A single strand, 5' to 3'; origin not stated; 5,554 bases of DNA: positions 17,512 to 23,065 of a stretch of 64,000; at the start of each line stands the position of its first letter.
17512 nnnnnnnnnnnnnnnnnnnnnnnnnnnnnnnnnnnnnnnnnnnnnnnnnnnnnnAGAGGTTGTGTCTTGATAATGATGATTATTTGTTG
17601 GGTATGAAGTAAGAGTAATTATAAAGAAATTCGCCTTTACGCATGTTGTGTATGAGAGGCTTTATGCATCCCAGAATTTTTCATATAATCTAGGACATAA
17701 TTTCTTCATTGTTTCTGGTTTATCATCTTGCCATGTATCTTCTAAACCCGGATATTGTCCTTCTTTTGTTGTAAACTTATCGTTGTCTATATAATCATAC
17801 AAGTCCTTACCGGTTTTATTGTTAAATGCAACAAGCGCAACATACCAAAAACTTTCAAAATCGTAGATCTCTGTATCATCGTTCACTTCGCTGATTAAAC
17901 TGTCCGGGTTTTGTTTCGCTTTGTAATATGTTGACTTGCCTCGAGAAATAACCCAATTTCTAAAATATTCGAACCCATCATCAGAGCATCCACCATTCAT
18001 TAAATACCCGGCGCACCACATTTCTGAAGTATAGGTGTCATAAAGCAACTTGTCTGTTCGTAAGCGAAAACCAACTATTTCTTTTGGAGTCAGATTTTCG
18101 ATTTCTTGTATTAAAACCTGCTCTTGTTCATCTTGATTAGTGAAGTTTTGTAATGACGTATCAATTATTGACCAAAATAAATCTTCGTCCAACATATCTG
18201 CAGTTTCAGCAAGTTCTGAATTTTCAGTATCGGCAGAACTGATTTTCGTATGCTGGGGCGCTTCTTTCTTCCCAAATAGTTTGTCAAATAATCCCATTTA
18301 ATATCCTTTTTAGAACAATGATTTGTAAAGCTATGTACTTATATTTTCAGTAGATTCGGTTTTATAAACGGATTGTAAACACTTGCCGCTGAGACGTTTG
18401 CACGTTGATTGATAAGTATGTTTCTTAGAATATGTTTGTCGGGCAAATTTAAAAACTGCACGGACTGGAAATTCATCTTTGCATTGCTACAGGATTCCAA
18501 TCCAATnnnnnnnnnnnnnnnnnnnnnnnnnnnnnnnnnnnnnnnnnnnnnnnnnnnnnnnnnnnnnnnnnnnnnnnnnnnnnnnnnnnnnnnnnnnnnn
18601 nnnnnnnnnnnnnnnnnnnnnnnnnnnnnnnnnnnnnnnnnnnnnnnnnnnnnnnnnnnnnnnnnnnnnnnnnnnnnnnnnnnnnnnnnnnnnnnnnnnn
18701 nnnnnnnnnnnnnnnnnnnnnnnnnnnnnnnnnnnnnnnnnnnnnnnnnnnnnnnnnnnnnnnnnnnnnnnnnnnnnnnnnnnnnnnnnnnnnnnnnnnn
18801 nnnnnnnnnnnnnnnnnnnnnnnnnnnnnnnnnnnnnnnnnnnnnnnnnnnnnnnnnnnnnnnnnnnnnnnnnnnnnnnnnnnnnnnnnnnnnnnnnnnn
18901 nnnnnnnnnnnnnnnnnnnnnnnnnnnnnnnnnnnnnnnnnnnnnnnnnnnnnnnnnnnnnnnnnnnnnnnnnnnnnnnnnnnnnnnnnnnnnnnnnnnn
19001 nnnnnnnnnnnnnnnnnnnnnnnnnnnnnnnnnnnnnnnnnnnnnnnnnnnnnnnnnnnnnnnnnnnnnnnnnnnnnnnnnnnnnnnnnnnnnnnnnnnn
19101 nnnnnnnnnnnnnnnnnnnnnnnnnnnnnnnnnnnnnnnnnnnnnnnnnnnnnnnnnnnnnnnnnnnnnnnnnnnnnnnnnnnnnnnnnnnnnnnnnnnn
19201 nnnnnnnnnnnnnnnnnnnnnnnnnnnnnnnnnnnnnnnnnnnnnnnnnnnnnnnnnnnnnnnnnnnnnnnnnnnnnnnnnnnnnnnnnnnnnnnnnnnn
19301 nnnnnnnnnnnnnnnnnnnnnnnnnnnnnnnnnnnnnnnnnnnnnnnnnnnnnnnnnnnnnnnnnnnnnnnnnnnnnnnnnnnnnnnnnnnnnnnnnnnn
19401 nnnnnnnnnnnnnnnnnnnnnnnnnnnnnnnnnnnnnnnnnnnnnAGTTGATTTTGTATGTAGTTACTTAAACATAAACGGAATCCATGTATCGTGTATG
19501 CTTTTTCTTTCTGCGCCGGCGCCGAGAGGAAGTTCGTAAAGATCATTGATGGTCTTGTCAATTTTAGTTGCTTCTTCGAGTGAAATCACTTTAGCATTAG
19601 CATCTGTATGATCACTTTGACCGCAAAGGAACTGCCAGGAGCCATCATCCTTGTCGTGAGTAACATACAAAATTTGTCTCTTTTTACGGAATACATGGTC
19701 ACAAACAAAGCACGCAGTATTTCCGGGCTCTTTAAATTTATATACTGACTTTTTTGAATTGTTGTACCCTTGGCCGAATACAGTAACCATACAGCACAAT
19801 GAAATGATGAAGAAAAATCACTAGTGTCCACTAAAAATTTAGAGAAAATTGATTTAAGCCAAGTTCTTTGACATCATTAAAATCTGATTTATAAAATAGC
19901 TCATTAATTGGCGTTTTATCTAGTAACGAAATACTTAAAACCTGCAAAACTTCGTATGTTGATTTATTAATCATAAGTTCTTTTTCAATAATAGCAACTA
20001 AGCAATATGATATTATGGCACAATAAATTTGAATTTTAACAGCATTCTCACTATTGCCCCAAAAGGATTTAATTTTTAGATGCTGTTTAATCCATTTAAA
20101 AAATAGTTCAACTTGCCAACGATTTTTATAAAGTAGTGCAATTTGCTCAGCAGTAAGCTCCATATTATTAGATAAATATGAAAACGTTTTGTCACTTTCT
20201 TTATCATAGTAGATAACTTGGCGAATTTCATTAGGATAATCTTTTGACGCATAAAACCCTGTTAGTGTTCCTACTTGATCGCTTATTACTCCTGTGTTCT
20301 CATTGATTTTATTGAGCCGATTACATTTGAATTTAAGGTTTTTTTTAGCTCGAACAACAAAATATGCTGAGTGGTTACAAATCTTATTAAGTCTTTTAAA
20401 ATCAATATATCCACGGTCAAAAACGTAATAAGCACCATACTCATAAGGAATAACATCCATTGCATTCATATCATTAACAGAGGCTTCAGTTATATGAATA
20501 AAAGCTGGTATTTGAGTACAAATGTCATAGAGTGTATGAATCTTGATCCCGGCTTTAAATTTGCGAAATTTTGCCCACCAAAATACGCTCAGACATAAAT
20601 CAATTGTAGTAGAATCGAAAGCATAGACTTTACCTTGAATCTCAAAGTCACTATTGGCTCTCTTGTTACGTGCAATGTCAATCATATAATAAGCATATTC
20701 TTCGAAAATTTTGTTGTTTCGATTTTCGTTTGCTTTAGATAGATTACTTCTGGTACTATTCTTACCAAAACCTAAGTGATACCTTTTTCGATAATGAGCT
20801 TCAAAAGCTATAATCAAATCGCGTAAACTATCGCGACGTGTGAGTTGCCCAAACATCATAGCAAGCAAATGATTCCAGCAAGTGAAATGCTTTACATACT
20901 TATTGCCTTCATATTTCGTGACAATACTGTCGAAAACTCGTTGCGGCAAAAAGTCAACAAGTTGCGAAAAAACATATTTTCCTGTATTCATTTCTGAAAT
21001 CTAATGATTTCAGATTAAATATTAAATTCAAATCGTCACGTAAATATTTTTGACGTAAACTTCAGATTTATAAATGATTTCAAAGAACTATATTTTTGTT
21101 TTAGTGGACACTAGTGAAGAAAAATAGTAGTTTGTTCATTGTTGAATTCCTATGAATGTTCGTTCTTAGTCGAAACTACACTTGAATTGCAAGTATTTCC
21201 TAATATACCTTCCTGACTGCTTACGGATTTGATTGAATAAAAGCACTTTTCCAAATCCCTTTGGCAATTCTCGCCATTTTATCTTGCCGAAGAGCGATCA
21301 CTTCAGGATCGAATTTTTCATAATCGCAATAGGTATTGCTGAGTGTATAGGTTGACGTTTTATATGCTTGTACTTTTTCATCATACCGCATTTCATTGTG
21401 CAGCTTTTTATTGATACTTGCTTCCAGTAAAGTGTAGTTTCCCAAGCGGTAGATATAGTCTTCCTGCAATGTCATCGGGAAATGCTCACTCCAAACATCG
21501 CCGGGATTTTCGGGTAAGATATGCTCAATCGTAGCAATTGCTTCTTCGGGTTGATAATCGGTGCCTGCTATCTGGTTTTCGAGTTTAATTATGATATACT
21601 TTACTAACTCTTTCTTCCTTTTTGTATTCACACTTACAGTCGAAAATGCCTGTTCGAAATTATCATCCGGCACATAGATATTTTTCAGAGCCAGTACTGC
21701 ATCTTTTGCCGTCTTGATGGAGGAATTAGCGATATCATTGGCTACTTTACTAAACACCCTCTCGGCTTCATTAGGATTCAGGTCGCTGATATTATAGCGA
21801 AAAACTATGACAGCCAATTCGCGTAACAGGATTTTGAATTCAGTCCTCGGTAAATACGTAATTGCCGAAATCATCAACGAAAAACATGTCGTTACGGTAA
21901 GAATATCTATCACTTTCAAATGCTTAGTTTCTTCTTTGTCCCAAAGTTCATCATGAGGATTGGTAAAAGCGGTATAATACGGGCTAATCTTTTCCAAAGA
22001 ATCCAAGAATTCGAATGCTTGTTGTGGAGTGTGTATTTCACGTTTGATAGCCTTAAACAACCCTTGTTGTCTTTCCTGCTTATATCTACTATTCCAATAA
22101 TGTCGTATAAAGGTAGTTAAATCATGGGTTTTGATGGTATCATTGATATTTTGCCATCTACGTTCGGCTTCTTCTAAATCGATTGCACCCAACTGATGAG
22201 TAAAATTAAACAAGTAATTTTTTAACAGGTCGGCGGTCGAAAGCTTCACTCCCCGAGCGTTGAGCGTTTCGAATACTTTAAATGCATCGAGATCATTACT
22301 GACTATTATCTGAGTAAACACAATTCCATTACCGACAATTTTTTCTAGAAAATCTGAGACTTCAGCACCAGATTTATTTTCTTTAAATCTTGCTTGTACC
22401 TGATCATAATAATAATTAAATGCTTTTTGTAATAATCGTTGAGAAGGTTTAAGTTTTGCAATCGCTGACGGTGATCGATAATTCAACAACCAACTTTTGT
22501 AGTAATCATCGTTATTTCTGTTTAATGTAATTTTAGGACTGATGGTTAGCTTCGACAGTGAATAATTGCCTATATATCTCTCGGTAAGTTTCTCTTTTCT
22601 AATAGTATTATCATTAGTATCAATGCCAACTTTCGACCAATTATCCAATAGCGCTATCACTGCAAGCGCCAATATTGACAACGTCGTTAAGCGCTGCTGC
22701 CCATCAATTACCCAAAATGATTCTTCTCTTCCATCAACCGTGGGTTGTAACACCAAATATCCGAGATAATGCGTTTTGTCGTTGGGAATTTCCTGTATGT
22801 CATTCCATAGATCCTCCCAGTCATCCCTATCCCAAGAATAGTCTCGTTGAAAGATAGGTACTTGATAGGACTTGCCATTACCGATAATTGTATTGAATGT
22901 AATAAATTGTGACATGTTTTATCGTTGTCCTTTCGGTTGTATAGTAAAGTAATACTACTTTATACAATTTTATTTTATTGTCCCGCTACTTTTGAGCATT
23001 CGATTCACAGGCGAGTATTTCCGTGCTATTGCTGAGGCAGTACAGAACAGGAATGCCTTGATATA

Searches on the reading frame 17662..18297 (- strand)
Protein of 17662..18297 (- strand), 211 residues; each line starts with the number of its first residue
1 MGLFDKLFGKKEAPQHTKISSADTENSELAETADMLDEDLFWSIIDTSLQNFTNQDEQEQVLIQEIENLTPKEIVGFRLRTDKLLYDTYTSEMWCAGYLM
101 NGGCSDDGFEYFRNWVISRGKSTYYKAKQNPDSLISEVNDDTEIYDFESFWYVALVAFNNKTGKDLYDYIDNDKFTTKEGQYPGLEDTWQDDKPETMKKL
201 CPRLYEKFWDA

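Call 6: search_protein_families(library=pfam, proteins=[window:17662-18297:-], max_evalue=0.01)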
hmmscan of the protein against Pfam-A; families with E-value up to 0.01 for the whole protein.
window:17662-18297:- (211 aa): 1 family
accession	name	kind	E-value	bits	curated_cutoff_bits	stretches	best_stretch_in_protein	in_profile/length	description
PF14024.11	DUF4240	-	2.9e-33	115.2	27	1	37-159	2-128/129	Protein of unknown function (DUF4240)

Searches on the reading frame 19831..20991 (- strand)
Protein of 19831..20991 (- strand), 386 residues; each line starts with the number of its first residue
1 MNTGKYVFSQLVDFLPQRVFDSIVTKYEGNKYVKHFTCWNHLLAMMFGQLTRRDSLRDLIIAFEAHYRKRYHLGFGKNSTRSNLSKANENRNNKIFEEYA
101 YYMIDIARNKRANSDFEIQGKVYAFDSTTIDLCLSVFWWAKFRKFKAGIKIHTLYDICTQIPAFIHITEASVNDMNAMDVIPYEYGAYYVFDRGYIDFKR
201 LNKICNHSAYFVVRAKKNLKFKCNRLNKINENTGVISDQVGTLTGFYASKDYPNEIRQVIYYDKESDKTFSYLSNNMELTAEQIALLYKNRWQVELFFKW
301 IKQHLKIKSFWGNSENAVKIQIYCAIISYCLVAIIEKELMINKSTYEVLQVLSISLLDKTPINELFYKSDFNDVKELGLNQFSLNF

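Call 6: search_protein_families(library=pfam, proteins=[window:19831-20991:-], max_evalue=0.01)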
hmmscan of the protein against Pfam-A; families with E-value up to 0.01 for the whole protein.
window:19831-20991:- (386 aa): 5 families
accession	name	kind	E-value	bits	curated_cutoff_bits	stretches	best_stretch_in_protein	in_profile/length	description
PF01609.27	DDE_Tnp_1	-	8.8e-33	114.2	23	1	121-331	5-200/200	Transposase DDE domain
PF14294.11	DUF4372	-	1.6e-29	102.3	25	1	3-75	1-73/74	Domain of unknown function (DUF4372)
PF10004.14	DUF2247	-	4.7e-05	23.6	25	1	218-282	81-141/158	Uncharacterized protein conserved in bacteria (DUF2247)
PF13701.12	DDE_Tnp_1_4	-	0.00052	18.8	34.7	1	204-351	235-388/435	Transposase DDE domain group 1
PF13612.12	DDE_Tnp_1_3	-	0.0099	16.3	27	0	148-224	45-120/155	Transposase DDE domain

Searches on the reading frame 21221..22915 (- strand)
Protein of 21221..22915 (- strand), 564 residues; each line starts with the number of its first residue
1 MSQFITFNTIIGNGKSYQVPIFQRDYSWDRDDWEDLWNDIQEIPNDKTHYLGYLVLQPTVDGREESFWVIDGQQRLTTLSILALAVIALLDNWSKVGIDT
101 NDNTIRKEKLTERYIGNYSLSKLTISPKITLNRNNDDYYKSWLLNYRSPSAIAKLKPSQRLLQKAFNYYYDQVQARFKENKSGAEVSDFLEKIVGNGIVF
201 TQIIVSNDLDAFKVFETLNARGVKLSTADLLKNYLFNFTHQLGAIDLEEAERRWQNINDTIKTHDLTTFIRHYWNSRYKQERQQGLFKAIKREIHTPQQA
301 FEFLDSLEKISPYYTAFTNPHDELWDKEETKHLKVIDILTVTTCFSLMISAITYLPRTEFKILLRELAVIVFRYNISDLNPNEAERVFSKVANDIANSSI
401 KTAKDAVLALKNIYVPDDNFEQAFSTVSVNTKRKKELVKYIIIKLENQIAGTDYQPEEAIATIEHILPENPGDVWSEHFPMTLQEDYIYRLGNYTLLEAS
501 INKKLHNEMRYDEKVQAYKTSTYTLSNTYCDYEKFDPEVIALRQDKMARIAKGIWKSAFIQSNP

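Call 6: search_protein_families(library=pfam, proteins=[window:21221-22915:-], max_evalue=0.01)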
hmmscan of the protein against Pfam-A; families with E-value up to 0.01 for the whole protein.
window:21221-22915:- (564 aa): 2 families
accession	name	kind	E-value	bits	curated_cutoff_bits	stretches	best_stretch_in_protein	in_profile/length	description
PF03235.19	GmrSD_N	-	8e-38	131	33.2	1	9-236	3-199/199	GmrSD restriction endonuclease, N-terminal domain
PF07510.16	GmrSD_C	-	2.5e-24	86.2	23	1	416-549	3-137/138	GmrSD restriction endonucleases, C-terminal domain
